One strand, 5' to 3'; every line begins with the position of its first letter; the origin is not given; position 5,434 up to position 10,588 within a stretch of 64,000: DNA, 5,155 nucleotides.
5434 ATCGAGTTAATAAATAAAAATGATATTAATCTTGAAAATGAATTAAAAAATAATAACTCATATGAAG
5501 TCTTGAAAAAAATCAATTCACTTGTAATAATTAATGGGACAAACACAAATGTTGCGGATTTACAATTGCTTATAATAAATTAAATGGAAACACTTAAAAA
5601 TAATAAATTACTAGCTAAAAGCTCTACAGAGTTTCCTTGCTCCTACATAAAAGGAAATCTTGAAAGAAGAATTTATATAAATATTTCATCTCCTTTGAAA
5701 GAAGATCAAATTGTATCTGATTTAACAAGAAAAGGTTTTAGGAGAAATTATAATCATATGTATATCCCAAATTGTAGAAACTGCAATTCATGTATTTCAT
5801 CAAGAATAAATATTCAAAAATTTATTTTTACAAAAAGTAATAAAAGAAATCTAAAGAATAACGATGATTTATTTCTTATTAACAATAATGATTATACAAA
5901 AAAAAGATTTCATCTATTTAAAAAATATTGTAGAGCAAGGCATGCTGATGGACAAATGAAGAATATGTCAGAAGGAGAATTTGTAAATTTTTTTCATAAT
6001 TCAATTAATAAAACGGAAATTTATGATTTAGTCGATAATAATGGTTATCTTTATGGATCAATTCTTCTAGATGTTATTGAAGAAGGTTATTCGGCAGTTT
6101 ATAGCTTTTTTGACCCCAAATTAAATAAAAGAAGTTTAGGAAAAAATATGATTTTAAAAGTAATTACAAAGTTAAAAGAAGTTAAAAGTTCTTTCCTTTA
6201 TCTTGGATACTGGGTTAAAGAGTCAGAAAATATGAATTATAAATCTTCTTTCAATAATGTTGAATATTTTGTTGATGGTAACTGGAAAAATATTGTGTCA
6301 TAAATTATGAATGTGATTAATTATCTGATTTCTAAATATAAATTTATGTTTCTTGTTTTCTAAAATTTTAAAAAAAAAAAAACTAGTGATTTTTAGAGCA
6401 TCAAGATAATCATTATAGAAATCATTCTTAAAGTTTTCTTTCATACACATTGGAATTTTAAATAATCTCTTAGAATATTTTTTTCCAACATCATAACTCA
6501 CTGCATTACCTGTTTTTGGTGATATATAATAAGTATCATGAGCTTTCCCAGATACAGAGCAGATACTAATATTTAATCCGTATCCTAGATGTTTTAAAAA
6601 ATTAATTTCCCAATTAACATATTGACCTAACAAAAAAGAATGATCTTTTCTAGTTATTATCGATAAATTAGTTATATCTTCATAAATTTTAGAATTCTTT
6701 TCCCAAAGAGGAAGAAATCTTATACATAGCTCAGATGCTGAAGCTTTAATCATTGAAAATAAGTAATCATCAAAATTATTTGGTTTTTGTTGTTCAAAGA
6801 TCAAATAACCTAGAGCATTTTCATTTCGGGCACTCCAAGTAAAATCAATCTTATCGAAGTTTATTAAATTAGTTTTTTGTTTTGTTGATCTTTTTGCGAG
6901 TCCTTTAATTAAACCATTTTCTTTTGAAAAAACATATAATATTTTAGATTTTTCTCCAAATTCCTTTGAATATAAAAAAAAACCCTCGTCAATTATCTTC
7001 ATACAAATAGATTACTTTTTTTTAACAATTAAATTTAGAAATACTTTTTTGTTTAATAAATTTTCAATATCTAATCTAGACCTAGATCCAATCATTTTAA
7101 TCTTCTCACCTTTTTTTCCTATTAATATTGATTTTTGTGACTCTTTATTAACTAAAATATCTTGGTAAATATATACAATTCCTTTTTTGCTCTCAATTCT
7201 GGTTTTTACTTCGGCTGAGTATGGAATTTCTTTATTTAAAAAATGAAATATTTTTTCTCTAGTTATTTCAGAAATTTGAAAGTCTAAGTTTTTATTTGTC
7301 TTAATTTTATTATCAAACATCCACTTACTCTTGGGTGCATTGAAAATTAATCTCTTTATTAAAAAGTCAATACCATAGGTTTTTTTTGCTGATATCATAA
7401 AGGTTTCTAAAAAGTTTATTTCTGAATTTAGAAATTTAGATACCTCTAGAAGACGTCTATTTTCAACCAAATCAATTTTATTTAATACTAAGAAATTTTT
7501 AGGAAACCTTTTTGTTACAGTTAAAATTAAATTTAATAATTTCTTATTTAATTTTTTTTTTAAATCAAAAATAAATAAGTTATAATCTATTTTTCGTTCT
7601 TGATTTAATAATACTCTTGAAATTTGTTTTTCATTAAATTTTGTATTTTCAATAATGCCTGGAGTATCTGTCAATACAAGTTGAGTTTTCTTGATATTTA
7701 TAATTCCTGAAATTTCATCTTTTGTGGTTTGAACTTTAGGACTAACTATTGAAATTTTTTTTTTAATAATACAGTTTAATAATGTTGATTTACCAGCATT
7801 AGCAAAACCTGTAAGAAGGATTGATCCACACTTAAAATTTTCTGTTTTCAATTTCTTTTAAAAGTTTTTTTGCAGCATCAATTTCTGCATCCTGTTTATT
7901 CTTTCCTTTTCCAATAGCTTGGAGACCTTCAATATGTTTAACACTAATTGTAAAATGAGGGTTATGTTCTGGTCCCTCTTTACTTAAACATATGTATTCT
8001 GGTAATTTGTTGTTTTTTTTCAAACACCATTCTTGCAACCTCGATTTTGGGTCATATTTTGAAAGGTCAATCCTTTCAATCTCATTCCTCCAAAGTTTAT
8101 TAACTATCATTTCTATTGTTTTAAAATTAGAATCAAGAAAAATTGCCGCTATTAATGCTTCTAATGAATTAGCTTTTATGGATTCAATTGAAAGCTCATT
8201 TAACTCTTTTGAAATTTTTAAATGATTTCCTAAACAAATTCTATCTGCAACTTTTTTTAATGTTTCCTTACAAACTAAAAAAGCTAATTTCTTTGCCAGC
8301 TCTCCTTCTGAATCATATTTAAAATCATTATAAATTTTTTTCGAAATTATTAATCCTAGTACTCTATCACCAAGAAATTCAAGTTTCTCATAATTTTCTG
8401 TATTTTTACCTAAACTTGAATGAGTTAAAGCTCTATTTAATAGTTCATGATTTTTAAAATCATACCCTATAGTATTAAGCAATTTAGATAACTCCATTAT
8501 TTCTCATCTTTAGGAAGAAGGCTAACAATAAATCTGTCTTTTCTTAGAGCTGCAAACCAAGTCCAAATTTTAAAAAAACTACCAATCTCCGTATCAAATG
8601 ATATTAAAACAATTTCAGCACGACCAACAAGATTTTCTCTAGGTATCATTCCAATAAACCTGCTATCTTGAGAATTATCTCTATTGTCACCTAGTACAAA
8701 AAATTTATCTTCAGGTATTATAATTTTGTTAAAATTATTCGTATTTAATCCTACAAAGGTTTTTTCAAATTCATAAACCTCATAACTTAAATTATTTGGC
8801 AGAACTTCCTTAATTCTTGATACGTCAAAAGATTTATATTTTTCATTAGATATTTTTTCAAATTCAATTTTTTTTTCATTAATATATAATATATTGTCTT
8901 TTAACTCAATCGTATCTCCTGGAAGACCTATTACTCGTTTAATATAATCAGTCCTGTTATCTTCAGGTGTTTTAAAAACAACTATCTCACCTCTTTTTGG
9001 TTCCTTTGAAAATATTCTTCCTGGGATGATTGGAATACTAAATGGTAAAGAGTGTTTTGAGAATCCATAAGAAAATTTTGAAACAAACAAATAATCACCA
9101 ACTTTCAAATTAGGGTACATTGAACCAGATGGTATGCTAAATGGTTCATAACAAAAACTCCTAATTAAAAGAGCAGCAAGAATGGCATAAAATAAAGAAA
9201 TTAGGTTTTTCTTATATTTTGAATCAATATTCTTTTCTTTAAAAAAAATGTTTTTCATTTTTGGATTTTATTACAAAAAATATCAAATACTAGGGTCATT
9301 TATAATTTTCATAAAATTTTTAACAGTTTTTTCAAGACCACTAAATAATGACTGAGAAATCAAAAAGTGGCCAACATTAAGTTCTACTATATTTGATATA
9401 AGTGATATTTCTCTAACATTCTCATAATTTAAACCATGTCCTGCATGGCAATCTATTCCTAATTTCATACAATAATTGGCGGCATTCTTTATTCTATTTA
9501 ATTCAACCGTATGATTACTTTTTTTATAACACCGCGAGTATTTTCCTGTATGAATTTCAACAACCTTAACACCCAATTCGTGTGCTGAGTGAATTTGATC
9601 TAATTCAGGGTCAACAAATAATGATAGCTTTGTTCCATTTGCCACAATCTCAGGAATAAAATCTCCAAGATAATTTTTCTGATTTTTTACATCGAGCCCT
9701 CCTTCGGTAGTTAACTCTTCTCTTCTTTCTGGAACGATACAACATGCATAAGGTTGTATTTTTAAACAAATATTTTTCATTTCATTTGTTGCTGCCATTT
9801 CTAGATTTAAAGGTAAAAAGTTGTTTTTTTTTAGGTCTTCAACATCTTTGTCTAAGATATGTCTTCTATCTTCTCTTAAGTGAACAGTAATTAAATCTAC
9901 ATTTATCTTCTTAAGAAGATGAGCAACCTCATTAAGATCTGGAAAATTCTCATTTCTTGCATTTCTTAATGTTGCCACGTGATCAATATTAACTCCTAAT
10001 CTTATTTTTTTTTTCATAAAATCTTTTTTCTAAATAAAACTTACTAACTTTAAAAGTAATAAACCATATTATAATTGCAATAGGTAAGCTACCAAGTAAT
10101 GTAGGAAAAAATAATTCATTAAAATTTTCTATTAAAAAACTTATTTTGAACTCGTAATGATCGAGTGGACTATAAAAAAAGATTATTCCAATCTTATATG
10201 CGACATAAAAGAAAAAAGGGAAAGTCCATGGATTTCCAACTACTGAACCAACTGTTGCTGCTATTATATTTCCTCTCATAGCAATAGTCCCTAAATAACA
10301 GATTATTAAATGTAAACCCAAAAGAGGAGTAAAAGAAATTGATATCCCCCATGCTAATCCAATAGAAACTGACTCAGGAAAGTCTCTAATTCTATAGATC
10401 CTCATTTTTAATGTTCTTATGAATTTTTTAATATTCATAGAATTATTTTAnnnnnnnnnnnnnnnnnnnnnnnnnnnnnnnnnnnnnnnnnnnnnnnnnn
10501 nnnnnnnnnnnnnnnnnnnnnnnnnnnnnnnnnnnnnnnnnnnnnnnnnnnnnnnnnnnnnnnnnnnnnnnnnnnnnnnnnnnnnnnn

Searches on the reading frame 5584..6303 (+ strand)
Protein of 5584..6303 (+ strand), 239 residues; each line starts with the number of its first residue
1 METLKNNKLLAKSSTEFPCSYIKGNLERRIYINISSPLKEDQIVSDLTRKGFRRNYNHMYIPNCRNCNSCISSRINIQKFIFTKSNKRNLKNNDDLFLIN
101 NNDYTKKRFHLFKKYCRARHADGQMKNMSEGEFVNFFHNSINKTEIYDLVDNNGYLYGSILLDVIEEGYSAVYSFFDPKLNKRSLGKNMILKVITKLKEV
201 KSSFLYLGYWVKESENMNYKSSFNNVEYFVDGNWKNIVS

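Call 11: search_protein_families(library=pfam, proteins=[window:5584-6303:+])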
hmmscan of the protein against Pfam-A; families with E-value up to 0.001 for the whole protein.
window:5584-6303:+ (239 aa): 2 families
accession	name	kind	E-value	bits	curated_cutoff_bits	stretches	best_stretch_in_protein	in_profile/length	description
PF04377.21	ATE_C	-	2.3e-29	102.9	25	1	108-228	2-120/122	Arginine-tRNA-protein transferase, C terminus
PF04376.19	ATE_N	-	8.7e-16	58.4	27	1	18-88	2-72/72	Arginine-tRNA-protein transferase, N terminus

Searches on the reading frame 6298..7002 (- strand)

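Call 11: search_protein_families(library=pfam, proteins=[window:6298-7002:-])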
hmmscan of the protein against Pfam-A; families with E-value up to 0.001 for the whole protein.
window:6298-7002:- (234 aa): 2 families
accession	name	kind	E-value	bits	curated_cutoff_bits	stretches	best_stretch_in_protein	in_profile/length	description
PF11967.14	RecO_N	-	7e-10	39.2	27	1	1-67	1-71/80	Recombination protein O N terminal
PF02565.21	RecO_C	-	2.2e-07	31.2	22.1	1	88-185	12-114/157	Recombination protein O C terminal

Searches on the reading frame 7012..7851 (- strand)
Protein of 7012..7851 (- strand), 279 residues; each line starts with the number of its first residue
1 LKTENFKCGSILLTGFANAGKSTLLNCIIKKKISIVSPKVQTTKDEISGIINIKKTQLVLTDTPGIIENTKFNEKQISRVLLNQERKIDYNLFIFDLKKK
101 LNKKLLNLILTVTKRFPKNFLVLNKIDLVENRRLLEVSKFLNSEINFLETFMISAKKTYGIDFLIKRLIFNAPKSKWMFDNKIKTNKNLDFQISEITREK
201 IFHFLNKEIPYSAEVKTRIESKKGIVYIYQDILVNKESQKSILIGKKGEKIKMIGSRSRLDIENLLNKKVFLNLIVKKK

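Call 11: search_protein_families(library=pfam, proteins=[window:7012-7851:-])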
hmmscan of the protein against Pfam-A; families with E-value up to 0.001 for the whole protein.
window:7012-7851:- (279 aa): 9 families
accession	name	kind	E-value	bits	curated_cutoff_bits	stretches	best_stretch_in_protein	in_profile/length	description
PF01926.29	MMR_HSR1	-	6.4e-20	71.8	21.9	1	11-125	2-113/113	50S ribosome-binding GTPase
PF07650.23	KH_2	-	1.2e-13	51.1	22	1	208-277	1-72/78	KH domain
PF02421.24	FeoB_N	-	3.9e-11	43.2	27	1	11-166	3-154/156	Ferrous iron transport protein B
PF00009.33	GTP_EFTU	-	2.4e-07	31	26.5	1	46-173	65-187/188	Elongation factor Tu GTP binding domain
PF00350.29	Dynamin_N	-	4.4e-07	30.5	27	0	50-126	95-168/168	Dynamin family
PF04548.22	AIG1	-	2.6e-06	27.4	27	1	11-222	3-204/212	AIG1 family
PF03193.22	RsgA_GTPase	-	7.2e-06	26.4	30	0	88-167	23-103/174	RsgA GTPase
PF16897.10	MMR_HSR1_Xtn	-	0.00024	21.5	35.2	1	68-167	11-99/106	C-terminal region of MMR_HSR1 domain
PF02492.25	cobW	-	0.00059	19.9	20.7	0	11-32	3-29/180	CobW/HypB/UreG, nucleotide-binding domain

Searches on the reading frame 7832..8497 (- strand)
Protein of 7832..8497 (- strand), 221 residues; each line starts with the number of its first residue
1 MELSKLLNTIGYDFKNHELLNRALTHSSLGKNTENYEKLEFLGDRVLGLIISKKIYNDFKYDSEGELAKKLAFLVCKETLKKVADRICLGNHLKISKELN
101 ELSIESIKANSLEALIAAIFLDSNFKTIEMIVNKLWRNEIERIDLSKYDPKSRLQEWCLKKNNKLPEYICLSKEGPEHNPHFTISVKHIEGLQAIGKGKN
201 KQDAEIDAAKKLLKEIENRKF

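Call 11: search_protein_families(library=pfam, proteins=[window:7832-8497:-])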
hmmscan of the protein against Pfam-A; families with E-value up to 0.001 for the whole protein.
window:7832-8497:- (221 aa): 4 families
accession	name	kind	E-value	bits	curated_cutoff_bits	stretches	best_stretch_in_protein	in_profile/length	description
PF14622.11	Ribonucleas_3_3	-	3.2e-28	98.9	35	1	16-134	1-122/128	Ribonuclease-III-like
PF00636.31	Ribonuclease_3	-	2e-18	67.4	27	1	37-123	1-101/102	Ribonuclease III domain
PF00035.32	dsrm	-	6.4e-16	59.1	23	1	150-215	1-65/66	Double-stranded RNA binding motif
PF14709.13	DND1_DSRM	-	5.7e-05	23.8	25.7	1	149-191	2-46/80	double strand RNA binding domain from DEAD END PROTEIN 1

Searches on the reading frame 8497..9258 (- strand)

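Call 11: search_protein_families(library=pfam, proteins=[window:8497-9258:-])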
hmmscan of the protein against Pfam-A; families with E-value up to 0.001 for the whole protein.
window:8497-9258:- (253 aa): 1 family
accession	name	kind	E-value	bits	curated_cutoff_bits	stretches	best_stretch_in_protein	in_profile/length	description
PF10502.14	Peptidase_S26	-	2.5e-53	180.9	22.9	1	19-218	5-167/168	Signal peptidase, peptidase S26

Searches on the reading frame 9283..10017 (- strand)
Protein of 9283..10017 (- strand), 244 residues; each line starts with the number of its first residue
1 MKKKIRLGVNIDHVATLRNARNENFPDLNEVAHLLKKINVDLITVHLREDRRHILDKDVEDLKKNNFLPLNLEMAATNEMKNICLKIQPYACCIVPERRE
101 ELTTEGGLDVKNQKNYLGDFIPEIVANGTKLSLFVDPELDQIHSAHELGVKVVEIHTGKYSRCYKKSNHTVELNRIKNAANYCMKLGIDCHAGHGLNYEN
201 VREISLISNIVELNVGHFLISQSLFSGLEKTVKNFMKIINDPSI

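Call 12: search_protein_families(library=pfam, proteins=[window:9283-10017:-])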
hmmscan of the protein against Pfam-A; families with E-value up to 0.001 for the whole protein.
window:9283-10017:- (244 aa): 1 family
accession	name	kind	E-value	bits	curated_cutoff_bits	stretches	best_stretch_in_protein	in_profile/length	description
PF03740.19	PdxJ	-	2.5e-89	298.9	24.5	1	6-239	1-234/234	Pyridoxal phosphate biosynthesis protein PdxJ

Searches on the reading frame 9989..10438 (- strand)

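Call 12: search_protein_families(library=pfam, proteins=[window:9989-10438:-])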
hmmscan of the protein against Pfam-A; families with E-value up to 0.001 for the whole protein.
window:9989-10438:- (149 aa): 1 family
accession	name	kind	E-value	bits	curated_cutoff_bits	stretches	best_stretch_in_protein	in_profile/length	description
PF09835.14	DUF2062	-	6.5e-30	104.5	27.4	1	5-138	2-140/147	Uncharacterized protein conserved in bacteria (DUF2062)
